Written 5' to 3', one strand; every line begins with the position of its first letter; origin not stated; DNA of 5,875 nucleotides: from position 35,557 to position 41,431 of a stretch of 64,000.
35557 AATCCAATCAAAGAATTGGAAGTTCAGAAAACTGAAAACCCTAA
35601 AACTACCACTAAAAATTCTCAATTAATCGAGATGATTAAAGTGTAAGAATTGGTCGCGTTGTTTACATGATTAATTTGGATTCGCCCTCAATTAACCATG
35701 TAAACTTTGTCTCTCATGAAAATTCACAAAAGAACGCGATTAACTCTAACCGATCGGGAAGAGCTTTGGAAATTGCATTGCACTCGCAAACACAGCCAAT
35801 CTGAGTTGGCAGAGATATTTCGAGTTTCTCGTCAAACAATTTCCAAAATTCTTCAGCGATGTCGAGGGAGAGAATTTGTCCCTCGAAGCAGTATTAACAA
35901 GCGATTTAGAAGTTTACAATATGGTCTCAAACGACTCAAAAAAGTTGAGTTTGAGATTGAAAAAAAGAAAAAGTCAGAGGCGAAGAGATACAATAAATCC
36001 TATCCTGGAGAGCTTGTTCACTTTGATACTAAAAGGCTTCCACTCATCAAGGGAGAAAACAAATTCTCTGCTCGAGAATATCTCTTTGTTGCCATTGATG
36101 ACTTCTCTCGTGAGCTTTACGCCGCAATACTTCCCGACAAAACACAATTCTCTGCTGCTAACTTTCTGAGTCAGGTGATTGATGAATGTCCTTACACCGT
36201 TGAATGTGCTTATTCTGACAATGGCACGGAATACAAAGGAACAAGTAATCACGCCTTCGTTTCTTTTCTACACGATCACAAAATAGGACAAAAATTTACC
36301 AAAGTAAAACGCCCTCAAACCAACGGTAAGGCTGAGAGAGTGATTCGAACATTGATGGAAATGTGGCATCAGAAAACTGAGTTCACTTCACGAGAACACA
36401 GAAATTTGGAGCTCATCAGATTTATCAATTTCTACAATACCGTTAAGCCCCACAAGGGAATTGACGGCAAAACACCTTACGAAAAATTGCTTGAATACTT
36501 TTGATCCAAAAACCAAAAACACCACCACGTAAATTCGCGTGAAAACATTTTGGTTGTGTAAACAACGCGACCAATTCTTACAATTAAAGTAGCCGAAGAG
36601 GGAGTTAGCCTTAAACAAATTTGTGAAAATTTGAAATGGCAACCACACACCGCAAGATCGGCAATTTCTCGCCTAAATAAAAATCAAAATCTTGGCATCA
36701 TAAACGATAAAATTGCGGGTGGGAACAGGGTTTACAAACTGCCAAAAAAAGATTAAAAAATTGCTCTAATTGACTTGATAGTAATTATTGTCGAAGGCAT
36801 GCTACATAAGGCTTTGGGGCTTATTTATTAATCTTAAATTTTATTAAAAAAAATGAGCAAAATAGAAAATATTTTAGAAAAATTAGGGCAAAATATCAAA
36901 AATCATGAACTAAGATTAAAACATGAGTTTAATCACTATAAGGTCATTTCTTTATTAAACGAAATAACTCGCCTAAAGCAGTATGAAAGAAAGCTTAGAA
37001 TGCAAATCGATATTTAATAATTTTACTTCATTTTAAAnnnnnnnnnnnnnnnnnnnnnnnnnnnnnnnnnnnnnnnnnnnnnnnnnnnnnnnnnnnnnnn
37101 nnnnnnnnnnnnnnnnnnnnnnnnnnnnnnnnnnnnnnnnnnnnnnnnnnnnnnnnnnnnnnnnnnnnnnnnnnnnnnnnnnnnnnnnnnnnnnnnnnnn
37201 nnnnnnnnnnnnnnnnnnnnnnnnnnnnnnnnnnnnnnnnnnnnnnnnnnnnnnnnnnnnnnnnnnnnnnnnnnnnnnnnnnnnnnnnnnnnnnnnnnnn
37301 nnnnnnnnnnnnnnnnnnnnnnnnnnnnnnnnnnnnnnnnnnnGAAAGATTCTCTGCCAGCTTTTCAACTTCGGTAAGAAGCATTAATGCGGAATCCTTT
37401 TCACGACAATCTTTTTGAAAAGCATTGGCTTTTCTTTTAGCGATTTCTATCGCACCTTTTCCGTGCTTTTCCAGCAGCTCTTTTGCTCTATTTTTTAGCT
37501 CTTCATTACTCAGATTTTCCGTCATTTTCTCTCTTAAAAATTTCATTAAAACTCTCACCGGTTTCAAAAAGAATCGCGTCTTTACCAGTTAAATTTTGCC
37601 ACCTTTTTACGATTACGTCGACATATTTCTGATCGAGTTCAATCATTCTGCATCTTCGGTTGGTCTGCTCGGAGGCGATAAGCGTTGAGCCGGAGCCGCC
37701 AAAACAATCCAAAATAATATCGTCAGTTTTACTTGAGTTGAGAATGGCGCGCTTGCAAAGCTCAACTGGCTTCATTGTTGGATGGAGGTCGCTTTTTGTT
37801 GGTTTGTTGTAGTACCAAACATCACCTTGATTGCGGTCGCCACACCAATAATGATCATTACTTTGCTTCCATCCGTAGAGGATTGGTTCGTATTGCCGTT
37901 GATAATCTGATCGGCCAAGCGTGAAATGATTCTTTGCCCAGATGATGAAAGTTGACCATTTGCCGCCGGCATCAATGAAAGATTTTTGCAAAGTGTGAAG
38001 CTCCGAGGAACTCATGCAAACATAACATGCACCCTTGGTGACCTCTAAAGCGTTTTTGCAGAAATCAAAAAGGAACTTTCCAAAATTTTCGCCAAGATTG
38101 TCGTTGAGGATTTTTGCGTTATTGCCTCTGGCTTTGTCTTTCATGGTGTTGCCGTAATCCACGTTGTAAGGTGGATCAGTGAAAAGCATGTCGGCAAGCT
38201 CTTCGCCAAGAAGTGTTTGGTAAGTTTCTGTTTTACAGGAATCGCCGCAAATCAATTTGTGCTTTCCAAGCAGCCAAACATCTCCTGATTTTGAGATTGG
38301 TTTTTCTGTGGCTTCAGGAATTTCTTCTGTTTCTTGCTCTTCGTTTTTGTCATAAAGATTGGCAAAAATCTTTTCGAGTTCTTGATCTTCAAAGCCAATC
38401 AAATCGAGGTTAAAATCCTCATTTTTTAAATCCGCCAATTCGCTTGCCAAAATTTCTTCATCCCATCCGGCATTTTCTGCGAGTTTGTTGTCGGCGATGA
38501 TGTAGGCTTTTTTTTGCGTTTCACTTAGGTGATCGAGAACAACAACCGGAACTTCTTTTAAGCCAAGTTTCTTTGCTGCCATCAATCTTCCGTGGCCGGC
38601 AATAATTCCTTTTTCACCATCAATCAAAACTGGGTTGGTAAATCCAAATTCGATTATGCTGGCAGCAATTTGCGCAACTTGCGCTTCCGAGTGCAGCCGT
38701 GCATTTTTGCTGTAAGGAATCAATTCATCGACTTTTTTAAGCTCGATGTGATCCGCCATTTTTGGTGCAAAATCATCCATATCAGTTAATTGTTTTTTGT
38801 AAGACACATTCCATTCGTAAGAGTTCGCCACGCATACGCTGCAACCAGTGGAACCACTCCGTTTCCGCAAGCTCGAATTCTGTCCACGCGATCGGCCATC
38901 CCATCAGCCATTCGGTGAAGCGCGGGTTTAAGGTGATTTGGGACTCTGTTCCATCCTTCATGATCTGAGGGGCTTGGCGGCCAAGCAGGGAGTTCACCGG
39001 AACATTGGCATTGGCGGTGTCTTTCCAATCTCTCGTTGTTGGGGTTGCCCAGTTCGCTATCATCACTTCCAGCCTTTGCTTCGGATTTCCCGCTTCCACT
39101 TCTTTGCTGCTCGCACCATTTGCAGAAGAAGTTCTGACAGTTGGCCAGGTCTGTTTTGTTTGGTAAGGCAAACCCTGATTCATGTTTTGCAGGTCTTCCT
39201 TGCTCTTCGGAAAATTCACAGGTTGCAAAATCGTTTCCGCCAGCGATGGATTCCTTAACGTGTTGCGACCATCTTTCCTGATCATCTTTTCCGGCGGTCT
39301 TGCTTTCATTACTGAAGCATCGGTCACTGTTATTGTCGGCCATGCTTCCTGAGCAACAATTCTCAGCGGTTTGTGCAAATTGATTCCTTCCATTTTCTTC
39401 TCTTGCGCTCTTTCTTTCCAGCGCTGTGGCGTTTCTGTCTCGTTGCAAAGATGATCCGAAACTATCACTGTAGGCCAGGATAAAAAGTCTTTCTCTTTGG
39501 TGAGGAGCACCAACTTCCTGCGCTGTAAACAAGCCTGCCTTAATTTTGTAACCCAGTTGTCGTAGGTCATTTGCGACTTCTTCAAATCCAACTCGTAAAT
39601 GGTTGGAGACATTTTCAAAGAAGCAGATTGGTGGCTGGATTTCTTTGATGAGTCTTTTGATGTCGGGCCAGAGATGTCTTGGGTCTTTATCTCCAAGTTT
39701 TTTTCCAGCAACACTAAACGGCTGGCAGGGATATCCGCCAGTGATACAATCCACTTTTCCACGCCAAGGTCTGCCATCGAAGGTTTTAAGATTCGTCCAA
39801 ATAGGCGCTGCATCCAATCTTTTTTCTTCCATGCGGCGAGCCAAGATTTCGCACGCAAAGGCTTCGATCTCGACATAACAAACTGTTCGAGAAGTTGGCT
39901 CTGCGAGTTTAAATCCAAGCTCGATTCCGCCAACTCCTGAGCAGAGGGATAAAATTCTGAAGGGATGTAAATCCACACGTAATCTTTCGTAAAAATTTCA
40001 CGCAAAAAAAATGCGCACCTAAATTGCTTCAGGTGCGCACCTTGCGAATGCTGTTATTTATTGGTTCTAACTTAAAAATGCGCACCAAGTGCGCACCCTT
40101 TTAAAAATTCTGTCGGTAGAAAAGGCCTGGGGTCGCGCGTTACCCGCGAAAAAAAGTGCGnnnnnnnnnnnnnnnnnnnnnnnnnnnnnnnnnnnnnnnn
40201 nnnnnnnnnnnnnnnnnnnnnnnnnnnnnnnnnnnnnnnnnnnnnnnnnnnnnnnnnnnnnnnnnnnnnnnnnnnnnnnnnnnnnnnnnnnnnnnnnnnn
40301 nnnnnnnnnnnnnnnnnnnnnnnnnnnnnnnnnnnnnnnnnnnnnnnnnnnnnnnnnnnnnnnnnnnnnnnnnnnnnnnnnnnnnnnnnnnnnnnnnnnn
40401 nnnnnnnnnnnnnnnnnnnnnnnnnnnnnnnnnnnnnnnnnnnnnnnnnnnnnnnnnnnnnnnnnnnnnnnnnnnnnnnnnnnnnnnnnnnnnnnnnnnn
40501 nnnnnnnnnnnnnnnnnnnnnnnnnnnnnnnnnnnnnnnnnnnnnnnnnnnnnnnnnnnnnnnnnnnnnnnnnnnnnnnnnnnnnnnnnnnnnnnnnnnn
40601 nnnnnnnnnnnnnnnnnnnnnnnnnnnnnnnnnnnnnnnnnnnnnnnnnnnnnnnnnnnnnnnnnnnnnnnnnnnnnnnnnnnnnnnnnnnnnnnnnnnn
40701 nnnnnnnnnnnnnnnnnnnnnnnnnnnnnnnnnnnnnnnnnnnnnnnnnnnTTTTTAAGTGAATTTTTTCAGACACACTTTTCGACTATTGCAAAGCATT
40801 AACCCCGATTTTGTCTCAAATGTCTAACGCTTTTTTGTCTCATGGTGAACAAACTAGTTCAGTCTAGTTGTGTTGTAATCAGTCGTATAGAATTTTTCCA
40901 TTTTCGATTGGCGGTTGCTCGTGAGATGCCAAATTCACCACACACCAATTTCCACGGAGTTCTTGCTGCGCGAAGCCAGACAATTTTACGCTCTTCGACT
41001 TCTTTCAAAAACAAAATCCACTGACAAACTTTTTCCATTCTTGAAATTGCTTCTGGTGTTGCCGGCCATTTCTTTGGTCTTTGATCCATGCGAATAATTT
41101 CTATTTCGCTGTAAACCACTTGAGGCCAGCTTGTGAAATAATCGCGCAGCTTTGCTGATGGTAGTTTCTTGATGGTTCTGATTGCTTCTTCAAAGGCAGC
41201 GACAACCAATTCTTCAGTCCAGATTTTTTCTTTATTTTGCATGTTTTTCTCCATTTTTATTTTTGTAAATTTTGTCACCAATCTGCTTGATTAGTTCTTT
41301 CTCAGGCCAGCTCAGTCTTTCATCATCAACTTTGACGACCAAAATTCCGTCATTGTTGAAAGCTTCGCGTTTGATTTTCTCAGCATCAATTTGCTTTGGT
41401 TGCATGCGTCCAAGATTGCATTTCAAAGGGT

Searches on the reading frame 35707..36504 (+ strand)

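Call 89: search_protein_families(library=pfam, proteins=[window:35707-36504:+], max_evalue=0.001)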
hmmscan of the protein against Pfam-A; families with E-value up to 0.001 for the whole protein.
window:35707-36504:+ (265 aa): 8 families
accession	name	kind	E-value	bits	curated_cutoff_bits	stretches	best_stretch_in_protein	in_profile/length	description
PF13683.12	rve_3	-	2.2e-14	53.4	26.5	1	192-257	2-67/67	Integrase core domain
PF00665.32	rve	-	2.3e-10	41.1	32.6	1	100-203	4-102/102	Integrase core domain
PF01047.28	MarR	-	1.8e-05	25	24.6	1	12-62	1-51/59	MarR family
PF13936.12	HTH_38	-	7.8e-05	22.8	27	1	8-51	1-43/44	Helix-turn-helix domain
PF12802.13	MarR_2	-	0.0002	21.9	27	1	29-58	21-50/61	MarR family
PF13384.12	HTH_23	-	0.00033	20.8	24.6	1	26-56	15-47/50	Homeodomain-like domain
PF13545.12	HTH_Crp_2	-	0.00044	20.6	27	0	24-57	18-51/70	Crp-like helix-turn-helix domain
PF13518.12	HTH_28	-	0.00073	20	25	0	27-51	11-35/52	Helix-turn-helix domain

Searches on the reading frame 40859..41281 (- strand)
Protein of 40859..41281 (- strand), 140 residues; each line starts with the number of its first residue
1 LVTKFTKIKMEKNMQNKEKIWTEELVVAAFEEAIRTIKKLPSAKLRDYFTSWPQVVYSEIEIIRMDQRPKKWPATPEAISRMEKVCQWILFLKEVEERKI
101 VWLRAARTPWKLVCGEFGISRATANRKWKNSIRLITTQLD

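Call 89: search_protein_families(library=pfam, proteins=[window:40859-41281:-], max_evalue=0.001)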
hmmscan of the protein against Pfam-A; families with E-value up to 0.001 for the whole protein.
window:40859-41281:- (140 aa): 1 family
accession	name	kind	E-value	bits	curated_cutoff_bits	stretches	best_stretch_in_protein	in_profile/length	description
PF19889.5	DUF6362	-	1.7e-28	99.3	31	1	38-135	1-98/98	Domain of unknown function (DUF6362)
